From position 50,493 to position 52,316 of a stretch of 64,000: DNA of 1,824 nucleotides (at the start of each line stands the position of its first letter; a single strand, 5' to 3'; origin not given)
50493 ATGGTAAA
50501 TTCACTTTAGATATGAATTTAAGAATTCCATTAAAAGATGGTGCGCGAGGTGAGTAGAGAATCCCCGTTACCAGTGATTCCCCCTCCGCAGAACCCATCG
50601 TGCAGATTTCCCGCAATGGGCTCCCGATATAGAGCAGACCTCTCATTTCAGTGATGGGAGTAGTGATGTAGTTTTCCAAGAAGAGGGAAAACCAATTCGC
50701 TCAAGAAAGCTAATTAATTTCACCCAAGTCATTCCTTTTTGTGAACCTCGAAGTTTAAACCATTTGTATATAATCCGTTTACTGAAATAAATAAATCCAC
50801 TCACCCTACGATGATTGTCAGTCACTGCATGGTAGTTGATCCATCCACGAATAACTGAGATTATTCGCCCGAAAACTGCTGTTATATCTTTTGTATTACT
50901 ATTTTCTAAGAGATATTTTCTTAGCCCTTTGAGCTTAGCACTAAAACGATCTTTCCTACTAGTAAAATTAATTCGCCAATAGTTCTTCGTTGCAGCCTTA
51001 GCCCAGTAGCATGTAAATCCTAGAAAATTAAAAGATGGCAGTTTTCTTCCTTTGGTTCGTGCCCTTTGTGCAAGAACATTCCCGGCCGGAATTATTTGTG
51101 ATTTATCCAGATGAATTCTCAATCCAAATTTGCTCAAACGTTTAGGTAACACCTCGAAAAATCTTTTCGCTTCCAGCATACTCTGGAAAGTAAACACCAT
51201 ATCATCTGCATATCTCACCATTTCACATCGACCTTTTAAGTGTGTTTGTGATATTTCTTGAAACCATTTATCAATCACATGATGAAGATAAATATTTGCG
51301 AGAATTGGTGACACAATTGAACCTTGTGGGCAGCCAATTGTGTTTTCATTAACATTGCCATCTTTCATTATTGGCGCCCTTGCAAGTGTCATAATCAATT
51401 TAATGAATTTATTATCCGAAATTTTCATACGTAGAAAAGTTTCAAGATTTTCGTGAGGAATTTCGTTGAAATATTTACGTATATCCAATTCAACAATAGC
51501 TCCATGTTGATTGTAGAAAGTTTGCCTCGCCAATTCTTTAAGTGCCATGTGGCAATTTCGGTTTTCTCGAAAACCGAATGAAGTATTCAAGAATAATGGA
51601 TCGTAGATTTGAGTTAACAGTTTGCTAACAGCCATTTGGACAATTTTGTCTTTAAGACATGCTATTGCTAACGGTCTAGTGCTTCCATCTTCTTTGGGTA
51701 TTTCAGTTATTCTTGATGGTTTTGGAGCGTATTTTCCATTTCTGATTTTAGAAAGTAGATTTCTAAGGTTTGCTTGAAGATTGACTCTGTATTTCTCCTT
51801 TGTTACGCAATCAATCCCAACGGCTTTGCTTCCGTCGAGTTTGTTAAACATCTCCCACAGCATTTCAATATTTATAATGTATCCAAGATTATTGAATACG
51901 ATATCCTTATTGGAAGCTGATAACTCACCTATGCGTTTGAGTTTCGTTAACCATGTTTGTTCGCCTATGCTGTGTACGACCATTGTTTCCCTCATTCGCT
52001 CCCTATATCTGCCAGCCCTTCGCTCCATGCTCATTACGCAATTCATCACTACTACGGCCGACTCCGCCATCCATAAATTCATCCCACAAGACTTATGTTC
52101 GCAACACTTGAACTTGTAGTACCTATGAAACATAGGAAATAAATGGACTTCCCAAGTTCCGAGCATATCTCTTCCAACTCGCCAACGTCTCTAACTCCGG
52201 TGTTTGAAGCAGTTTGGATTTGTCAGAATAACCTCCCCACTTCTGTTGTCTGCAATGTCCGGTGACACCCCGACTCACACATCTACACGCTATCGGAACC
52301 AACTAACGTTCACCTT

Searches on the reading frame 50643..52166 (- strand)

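Call 56: search_protein_families(library=ncbifam, proteins=[window:50643-52166:-], max_evalue=0.00001)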
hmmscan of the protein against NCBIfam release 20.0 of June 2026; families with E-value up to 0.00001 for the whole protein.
window:50643-52166:- (507 aa): 7 families
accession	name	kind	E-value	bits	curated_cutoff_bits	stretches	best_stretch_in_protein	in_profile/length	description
TIGR04416.1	group_II_RT_mat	equivalog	5.9e-91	305.2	300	1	102-471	3-350/353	group II intron reverse transcriptase/maturase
NF038233.2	retron_St85_RT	exception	2.4e-16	59.9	235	1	147-356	21-210/289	retron St85 family RNA-directed DNA polymerase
NF041746.1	Drt2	equivalog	3.9e-15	55.9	390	1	272-386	217-321/416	antiviral reverse transcriptase Drt2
NF041747.1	Drt3a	equivalog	1.3e-14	54.3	200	1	213-427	102-304/412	antiviral reverse transcriptase Drt3a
NF042941.1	Retron_TIR_antiphage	equivalog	2.9e-09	36.2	600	1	154-329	32-186/464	TIR domain-containing anti-phage reverse transcriptase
NF038237.1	retron_Ec67_fus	exception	6.5e-09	34.8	450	1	155-327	41-205/572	retron Ec67 family RNA-directed DNA polymerase/endonuclease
NF041749.1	Drt4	equivalog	6.8e-06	25.3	450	1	273-360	189-268/489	antiviral reverse transcriptase Drt4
